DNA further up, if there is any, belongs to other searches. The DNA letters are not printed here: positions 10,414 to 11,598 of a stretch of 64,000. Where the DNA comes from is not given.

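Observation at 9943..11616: Perfect 51-bp direct repeat of the tRNA-Arg 3' half delimits a 1.6-kb AT-rich cassette carrying a HAD hydrolase, with nested 13-bp repeats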

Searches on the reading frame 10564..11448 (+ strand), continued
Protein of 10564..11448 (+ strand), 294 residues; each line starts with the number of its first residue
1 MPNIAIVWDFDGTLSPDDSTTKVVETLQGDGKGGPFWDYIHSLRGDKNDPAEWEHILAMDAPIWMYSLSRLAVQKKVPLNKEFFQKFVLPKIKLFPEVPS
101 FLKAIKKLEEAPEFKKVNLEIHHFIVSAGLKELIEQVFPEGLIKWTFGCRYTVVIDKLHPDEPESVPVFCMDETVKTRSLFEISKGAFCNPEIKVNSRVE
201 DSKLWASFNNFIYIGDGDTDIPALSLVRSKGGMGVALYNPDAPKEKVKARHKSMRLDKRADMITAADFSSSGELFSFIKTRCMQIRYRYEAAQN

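Call 69: search_solved_structures(query=A2, max_evalue=0.001, show_alignments=1)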
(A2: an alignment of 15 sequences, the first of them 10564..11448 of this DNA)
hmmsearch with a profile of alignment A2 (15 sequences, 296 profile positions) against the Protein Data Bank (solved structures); distinct sequences matched with E-value up to 0.001: 1.
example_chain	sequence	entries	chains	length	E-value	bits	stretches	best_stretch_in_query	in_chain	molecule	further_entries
6nyr_A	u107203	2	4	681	1.8e-16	63.7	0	131-157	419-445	Crov588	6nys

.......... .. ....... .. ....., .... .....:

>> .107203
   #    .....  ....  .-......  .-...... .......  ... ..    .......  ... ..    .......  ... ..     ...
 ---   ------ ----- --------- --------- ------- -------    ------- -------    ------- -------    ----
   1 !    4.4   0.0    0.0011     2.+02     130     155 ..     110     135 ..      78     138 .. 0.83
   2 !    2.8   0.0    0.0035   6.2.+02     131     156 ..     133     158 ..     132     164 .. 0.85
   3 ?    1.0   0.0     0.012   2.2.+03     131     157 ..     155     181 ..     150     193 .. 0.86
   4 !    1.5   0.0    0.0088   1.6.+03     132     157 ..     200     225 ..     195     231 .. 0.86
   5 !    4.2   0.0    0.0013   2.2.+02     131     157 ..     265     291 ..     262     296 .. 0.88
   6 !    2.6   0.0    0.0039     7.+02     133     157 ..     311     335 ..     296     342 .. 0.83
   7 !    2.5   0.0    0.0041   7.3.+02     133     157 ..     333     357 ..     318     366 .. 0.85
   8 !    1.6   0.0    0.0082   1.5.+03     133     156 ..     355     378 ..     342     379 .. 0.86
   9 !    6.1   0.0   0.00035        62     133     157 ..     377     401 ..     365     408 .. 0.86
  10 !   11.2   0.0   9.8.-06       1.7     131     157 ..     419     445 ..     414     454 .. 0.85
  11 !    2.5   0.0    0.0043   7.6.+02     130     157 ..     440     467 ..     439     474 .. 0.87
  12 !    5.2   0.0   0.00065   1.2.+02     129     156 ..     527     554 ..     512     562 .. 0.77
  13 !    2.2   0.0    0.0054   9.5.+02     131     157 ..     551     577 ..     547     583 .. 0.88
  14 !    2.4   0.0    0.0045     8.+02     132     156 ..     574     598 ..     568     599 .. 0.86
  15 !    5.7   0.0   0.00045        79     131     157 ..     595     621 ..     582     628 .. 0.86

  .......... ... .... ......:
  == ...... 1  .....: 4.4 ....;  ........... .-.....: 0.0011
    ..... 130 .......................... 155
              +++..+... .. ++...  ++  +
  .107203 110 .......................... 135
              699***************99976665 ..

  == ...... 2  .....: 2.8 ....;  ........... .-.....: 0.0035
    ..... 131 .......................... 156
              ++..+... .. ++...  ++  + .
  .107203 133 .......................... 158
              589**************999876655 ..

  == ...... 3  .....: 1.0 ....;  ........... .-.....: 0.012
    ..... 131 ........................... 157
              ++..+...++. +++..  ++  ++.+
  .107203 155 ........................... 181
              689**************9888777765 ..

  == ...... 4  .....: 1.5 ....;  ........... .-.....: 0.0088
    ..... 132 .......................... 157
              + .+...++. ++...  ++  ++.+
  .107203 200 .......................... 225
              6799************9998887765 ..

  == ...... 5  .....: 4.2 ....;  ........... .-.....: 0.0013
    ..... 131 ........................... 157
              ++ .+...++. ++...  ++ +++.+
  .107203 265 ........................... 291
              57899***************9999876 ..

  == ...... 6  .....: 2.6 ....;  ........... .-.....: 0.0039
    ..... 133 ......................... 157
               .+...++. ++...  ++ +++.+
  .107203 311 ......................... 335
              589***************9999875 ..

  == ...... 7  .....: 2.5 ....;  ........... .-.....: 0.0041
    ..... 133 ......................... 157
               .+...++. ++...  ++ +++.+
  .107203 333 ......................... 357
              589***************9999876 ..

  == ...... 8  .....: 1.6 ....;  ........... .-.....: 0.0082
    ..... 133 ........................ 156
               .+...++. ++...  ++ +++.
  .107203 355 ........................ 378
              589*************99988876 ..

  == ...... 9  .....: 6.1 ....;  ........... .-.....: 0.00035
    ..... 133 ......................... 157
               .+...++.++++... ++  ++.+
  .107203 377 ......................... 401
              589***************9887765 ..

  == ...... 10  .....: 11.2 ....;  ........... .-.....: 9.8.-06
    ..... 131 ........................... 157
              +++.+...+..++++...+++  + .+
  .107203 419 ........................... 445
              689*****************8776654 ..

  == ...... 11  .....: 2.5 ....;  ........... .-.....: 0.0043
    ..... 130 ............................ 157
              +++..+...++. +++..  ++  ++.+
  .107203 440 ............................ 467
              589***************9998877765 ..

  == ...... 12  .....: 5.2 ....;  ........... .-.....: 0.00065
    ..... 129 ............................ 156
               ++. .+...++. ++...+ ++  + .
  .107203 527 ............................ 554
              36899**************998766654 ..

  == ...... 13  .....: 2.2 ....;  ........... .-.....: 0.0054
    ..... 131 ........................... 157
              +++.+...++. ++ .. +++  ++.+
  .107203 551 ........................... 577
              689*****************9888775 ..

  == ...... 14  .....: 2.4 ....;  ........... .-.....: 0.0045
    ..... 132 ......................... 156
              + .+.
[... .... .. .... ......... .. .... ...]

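Call 77: predict_structure(alignment_id=A2)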
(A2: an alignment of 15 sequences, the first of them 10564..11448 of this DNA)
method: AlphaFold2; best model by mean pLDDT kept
length: 294 residues; sequences in the alignment: 15
mean_pLDDT: 72.8   pTM: 0.75
mean pLDDT of the five models: 72.8, 64.7, 61.7, 57.3, 52.1
residues with pLDDT >= 90: 67; 70-90: 114; 50-70: 67; < 50: 46
segments of 3 or more residues with pLDDT < 50: 18-33, 35-37, 39-41, 43-60, 168-173
pLDDT, mean of each block of 10 residues (from residue 1): 88 63 33 47 47 35 61 68 73 82 95 94 83 80 79 61 51 63 84 76 89 80 67 85 80 65 89 95 94 85
secondary structure, 60 per line:
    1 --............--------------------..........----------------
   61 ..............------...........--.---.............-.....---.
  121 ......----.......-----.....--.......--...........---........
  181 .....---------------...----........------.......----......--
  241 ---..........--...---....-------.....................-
elements in order: E3-9 H10-13 H35-44 H61-74 H81-91 H98-110 H112-116 E120-126 H131-137 E143-147 E150-156 E159-169 H173-185 E211-215 H222-228 E233-238 H244-253 E262-265 H273-293

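Call 86: fold_search(model_id=the predicted structure, library=pdb)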
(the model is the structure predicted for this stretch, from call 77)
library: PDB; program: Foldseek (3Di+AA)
matches with E <= 10: 1170; with E <= 0.001: 11
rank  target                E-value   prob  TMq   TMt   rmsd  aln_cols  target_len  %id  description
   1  1x42                  1.4e-05  1.00  0.45  0.55   8.1       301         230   15  Crystal structure of a haloacid dehalogenase family protein (PH0459) from Pyrococcus horikoshii OT3 (released 2005-11-12)
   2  4ex7                  7.4e-05  1.00  0.37  0.47   8.9       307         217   12  Crystal structure of the alnumycin P phosphatase in complex with free phosphate (released 2013-01-16)
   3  8bp1                  9.5e-05  1.00  0.44  0.54   8.2       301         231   15  Crystal structure of BHMeHis1.0, an engineered enzyme for the Morita-Baylis-Hillman reaction (released 2024-02-28)
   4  2hsz_A                1.0e-04  1.00  0.42  0.52   9.8       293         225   17  Crystal structure of a predicted phosphoglycolate phosphatase (hs_0176) from haemophilus somnus 129pt at 1.90 A resolu (released 2006-08-15)
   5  3mc1_B                1.0e-04  1.00  0.40  0.51   7.4       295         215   12  Crystal structure of a predicted phosphatase from Clostridium acetobutylicum (released 2010-04-07)
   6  6h8z                  1.2e-04  1.00  0.41  0.51   8.1       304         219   14  T16A variant of beta-phosphoglucomutase from Lactococcus lactis in an open conformer complexed with magnesium trifluorid (released 2020-08-26)
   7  2nyv                  1.6e-04  1.00  0.36  0.47  10.5       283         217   14  X-ray crystal structure of a phosphoglycolate phosphatase from Aquifex aeolicus (released 2006-12-05)
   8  3d6j                  3.0e-04  1.00  0.37  0.50  10.1       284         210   13  Crystal structure of Putative haloacid dehalogenase-like hydrolase from Bacteroides fragilis (released 2008-07-15)
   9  4ex6                  3.0e-04  1.00  0.38  0.49  10.3       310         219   13  Crystal structure of the alnumycin P phosphatase AlnB (released 2013-01-16)
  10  2hoq                  3.6e-04  1.00  0.39  0.46   9.1       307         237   12  Crystal structure of the probable haloacid dehalogenase (PH1655) from pyrococcus horikoshii OT3 (released 2007-07-17)
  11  3kbb                  4.9e-04  1.00  0.40  0.52   8.7       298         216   13  Crystal structure of putative beta-phosphoglucomutase from Thermotoga maritima (released 2009-11-17)
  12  1lvh_A                1.1e-03  0.99  0.38  0.48   8.4       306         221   14  The Structure of Phosphorylated beta-phosphoglucomutase from Lactoccocus lactis to 2.3 angstrom resolution (released 2002-08-14)
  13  4cf5_C                1.3e-03  0.99  0.35  0.43  10.0       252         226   11  Mutagenesis of a Rhodobacteraceae L-haloacid dehalogenase (released 2014-11-26)
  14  2w11_A                1.4e-03  1.00  0.40  0.54   9.1       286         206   12  Structure of the L-2-haloacid dehalogenase from Sulfolobus tokodaii (released 2008-12-09)
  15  8wbs_D                1.5e-03  0.99  0.39  0.49   9.8       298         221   10  Crystal structure of cis-Epoxysuccinate Hydrolases KlCESH[L]-D48N complexed with sulfate ions (released 2024-01-31)
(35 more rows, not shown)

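Call 100: search_protein_families(library=pfam, alignment_id=A5, max_evalue=0.00001)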
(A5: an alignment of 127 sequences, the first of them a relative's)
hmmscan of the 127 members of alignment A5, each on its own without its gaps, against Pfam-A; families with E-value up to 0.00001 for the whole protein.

A. member 1, L017:1790-2461:- (223 aa): 0 families

B. families by the number of members that match (of 127 scanned): 136 families (the first 25 are shown)
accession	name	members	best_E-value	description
PF00899.27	ThiF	4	2.7e-78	ThiF family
PF10712.14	NAD-GH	3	1.2e-201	NAD-specific glutamate dehydrogenase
PF06429.18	Flg_bbr_C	3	1.2e-20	Flagellar basal body rod FlgEFG protein C-terminal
PF00561.26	Abhydrolase_1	3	8.9e-20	alpha/beta hydrolase fold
PF00460.25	Flg_bb_rod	3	2.6e-09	Flagella basal body rod protein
PF01293.25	PEPCK_ATP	2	4.2e-217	Phosphoenolpyruvate carboxykinase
PF01425.27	Amidase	2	7.2e-95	Amidase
PF06250.17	YhcG_C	2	3.6e-62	YhcG PDDEXK nuclease domain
PF00884.28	Sulfatase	2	3.1e-60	Sulfatase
PF17761.7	DUF1016_N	2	1.6e-46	DUF1016 N-terminal domain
PF00004.35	AAA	2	9.8e-28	ATPase family associated with various cellular activities (AAA)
PF22692.1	LlgE_F_G_D1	2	1.1e-26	Flagellar hook protein FlgE/F/G D1 domain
PF00588.24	SpoU_methylase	2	5.1e-26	SpoU rRNA Methylase family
PF12697.13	Abhydrolase_6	2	7.5e-21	Alpha/beta hydrolase family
PF01555.25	N6_N4_Mtase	2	1.5e-18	DNA methylase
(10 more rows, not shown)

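Call 107: search_protein_representatives(protein=window:10564-11448:+)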
Query: 294 residues. Proteins with E-value up to 0.001 (for the whole library): 766; up to 1e-10: 293; up to 1e-30: 20. The best 150 are listed.
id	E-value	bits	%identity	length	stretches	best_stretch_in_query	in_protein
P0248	1.0e-99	350.1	56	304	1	3-291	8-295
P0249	9.2e-82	291.2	62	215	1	1-213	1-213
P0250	7.2e-78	278.5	48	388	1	2-291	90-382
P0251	4.6e-72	259.4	46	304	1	3-291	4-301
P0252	8.7e-72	258.5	57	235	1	77-291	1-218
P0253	2.1e-71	257.2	46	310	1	3-292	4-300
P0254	1.3e-66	241.5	58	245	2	1-117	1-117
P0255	1.0e-60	222.2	59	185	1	117-292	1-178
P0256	1.3e-52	195.5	43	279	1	3-285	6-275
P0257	1.2e-50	189.1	40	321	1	3-285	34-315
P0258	3.6e-49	184.2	48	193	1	54-246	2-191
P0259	2.4e-47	178.2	43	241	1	65-290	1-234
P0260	1.0e-42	163.0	47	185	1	114-291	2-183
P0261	4.3e-42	161.0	60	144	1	1-129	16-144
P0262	2.6e-41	158.5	61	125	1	171-293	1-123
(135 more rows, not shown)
